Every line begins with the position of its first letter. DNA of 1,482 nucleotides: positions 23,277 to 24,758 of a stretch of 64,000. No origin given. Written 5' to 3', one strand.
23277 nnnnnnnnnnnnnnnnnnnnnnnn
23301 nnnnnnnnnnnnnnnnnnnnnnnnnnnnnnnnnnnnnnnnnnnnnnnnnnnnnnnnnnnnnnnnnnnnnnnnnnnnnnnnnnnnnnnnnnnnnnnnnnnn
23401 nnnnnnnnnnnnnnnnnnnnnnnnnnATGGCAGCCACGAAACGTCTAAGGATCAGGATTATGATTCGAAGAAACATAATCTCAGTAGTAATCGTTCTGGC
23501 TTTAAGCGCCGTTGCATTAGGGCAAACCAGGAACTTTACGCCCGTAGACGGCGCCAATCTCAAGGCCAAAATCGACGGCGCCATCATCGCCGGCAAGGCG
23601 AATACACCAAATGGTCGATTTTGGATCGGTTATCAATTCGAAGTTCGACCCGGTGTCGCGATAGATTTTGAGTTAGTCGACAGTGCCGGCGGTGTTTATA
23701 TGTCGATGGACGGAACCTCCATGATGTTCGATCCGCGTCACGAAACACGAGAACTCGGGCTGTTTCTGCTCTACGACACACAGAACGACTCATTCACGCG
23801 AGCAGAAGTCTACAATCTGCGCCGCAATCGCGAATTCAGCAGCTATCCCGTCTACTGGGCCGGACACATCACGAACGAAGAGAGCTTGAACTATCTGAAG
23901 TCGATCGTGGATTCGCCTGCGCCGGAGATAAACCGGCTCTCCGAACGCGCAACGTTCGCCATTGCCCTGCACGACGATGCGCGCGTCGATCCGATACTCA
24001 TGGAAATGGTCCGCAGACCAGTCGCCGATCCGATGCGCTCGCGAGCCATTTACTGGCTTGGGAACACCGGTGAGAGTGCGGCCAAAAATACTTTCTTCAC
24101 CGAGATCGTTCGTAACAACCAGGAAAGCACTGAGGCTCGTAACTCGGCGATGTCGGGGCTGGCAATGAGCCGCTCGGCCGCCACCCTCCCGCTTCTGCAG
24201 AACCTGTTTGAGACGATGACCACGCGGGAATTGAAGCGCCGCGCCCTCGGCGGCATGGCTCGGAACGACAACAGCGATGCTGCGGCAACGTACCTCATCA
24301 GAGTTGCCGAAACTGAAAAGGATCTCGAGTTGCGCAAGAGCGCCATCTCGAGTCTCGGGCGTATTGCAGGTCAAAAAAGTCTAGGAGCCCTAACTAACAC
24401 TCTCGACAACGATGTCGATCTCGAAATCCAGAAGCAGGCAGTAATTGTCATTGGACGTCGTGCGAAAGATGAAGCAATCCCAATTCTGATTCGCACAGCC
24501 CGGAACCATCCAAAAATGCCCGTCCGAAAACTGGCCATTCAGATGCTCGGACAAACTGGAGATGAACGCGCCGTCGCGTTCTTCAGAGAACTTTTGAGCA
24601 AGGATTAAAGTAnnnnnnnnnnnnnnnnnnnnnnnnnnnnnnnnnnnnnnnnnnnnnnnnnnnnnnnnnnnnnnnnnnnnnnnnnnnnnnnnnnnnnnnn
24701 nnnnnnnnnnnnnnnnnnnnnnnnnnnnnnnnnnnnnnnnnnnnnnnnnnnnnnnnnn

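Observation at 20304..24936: A second, diverged copy of the whole sigma/anti-sigma/HEAT/HEAT module 17.5 kb away, with an added orphan Fis-type HTH gene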

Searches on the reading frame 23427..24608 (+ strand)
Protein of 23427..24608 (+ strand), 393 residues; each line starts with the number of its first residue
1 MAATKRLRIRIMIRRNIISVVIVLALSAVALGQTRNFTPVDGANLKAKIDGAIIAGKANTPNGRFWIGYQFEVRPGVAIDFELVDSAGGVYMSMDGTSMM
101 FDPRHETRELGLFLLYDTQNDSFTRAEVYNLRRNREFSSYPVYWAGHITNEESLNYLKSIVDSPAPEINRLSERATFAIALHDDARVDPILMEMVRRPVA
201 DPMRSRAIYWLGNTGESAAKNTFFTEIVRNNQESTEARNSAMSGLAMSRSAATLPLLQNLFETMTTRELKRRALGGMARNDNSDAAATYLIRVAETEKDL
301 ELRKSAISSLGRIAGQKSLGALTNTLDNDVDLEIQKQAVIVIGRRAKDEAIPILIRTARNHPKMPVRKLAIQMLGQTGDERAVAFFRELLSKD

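Call 7: search_protein_families(library=pfam, proteins=[window:23427-24608:+], max_evalue=0.01)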
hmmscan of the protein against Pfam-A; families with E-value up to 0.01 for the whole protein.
window:23427-24608:+ (393 aa): 4 families
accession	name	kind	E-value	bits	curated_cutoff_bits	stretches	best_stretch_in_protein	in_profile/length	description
PF13646.12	HEAT_2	-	1.4e-21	77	27.7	2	322-393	4-74/88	HEAT repeats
PF03130.22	HEAT_PBS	-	1.7e-08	34.6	20.9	0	366-391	1-26/27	PBS lyase HEAT-like repeat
PF13513.12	HEAT_EZ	-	3.4e-05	24.7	27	0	302-344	3-54/55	HEAT-like repeat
PF02985.28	HEAT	-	0.0092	16.6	23.5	0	351-376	2-26/31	HEAT repeat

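Call 8: search_protein_families(library=ncbifam, proteins=[window:23427-24608:+], max_evalue=0.01)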
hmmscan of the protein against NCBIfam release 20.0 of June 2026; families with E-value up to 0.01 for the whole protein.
window:23427-24608:+ (393 aa): 3 families
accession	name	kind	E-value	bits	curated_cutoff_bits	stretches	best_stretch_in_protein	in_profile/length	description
NF045915.1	PhycobilmeDegNblB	equivalog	1.4e-05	24.8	300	1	288-389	101-200/214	phycobilisome degradation protein NblB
NF058502.1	phyc_lyase_CpcE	equivalog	0.00021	20.9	330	0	230-326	125-219/260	C-phycocyanin alpha-cysteine-84 phycocyanobilin lyase subunit CpcE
NF010374.0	PRK13800.1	equivalog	0.0062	14.8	1196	1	232-373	754-894/898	fumarate reductase/succinate dehydrogenase flavoprotein subunit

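Call 11: find_encoding_contigs(protein=window:23427-24608:+, flank=10000, max_places=6)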
Protein window:23427-24608:+ (393 aa): no gene with exactly this product is on record in the collection.

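Call 12: find_homologous_proteins(query=window:23427-24608:+)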
Query window:23427-24608:+ (393 aa): 1722 proteins with E <= 0.001 among 8000 candidates; the best 120 are listed.
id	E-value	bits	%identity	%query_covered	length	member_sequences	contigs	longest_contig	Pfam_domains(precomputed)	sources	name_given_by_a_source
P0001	7.0e-246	833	100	97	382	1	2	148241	PF03130.23,PF13646.13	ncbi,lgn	ncbi:MAG TPA: HEAT repeat domain-containing protein [Pyrinomonadaceae bacterium]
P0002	1.5e-238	809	96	97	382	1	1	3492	PF03130.23,PF13646.13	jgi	jgi:HEAT repeat protein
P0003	2.0e-238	809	96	97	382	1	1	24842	PF03130.23,PF13646.13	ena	-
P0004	1.2e-230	783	93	97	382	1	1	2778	PF03130.23,PF13646.13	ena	-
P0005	7.5e-227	770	90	97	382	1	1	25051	PF03130.23,PF13646.13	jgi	jgi:HEAT repeats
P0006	9.7e-227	770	91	97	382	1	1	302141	PF03130.23,PF13646.13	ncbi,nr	ncbi:MAG TPA: HEAT repeat domain-containing protein [Pyrinomonadaceae bacterium]|nr:HEAT repeat doma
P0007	4.8e-225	765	90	97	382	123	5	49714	PF03130.23,PF13646.13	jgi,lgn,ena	jgi:hypothetical protein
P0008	2.9e-224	762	89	97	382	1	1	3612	PF03130.23,PF13646.13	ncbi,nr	ncbi:MAG TPA: HEAT repeat domain-containing protein [Pyrinomonadaceae bacterium]|nr:HEAT repeat doma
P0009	3.5e-224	762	89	97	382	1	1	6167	PF03130.23,PF13646.13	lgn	-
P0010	9.5e-224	760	89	97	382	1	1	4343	PF03130.23,PF13646.13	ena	-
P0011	5.4e-223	758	88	97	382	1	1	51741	PF03130.23,PF13646.13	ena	-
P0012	6.8e-223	757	88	97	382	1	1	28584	PF03130.23,PF13646.13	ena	-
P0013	2.4e-222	756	88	97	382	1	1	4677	PF03130.23,PF13646.13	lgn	-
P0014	4.9e-222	755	88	97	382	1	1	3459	PF03130.23,PF13646.13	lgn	-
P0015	5.4e-221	751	88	97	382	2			PF03130.23,PF13646.13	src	-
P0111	4.3e-205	699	83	97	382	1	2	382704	PF03130.23,PF13646.13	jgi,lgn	jgi:HEAT repeat protein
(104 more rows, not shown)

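Call 13: find_encoding_contigs(protein=P0001, flank=10000, max_places=2)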
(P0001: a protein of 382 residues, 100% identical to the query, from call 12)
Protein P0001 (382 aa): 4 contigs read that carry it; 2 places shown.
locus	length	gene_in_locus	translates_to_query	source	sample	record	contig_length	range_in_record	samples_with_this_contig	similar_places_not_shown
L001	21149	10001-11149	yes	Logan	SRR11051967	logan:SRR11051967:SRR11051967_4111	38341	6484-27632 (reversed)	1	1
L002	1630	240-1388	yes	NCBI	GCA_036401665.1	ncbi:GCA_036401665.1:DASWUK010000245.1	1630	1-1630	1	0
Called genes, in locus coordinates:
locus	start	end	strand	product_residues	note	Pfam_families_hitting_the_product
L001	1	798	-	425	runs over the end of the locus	-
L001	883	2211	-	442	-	PF01546:Peptidase_M20, PF07687:M20_dimer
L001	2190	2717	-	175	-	PF12867:DinB_2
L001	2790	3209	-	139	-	PF00903:Glyoxalase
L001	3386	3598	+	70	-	-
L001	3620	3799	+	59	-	-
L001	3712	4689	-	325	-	-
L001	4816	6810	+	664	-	PF00694:Aconitase_C, PF00330:Aconitase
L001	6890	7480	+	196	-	PF07638:Sigma70_ECF (faint), PF04542:Sigma70_r2, PF08281:Sigma70_r4_2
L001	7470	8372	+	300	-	PF13490:zf-HC2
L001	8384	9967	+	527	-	PF11838:ERAP1_C (faint), PF13428:TPR_14 (faint), PF13525:YfiO (weak), PF03130:HEAT_PBS (faint), PF13174:TPR_6, PF13646:HEAT_2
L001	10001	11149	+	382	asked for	PF03130:HEAT_PBS (faint), PF13646:HEAT_2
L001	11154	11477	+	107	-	PF02954:HTH_8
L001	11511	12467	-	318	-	-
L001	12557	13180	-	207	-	PF08534:Redoxin, PF00578:AhpC-TSA, PF00085:Thioredoxin (weak)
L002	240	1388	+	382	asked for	PF03130:HEAT_PBS (faint), PF13646:HEAT_2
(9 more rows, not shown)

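Call 14: find_encoding_contigs(protein=P0111, flank=10000, max_places=2)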
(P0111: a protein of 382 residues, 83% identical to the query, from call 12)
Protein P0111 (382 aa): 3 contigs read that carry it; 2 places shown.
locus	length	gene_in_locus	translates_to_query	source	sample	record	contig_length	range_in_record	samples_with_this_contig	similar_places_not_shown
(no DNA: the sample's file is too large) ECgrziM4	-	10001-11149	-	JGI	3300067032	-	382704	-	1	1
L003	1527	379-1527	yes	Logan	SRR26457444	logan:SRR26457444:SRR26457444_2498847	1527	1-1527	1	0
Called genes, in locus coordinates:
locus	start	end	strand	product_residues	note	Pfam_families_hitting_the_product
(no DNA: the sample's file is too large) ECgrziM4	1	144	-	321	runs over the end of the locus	-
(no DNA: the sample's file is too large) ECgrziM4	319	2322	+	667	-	PF00694:Aconitase_C, PF00330:Aconitase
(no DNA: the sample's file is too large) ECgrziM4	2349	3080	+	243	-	-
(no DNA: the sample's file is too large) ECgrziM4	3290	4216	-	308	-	PF04055:Radical_SAM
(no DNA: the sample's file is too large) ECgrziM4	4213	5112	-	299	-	-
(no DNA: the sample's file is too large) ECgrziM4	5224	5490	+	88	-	PF01527:HTH_Tnp_1, PF13384:HTH_23 (weak), PF13518:HTH_28 (weak)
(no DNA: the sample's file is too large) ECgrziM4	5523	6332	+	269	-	PF13276:HTH_21 (weak), PF00665:rve, PF13683:rve_3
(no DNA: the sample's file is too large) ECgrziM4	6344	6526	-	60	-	-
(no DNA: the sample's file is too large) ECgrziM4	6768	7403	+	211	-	PF04542:Sigma70_r2, PF08281:Sigma70_r4_2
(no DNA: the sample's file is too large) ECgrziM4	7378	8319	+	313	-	-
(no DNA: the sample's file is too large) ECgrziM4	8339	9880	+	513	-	PF11838:ERAP1_C (faint), PF13525:YfiO (weak), PF13174:TPR_6 (faint), PF13646:HEAT_2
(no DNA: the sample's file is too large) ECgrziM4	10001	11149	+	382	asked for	PF03130:HEAT_PBS (faint), PF13646:HEAT_2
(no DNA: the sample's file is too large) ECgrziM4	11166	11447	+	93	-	PF02954:HTH_8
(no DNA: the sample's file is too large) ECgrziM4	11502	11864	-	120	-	-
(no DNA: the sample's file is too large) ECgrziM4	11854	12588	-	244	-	-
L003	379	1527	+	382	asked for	PF03130:HEAT_PBS (faint), PF13646:HEAT_2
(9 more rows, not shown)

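Call 93: search_protein_families(library=padloc, proteins=[window:23460-24608:+], max_evalue=0.001)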
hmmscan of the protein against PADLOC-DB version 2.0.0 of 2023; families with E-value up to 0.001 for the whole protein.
window:23460-24608:+ (382 aa): 1 family
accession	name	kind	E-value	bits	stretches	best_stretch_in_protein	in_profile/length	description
PDLC02919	HEAT-ARM_XIII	-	2.7e-08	29.7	0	160-262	1295-1395/1972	-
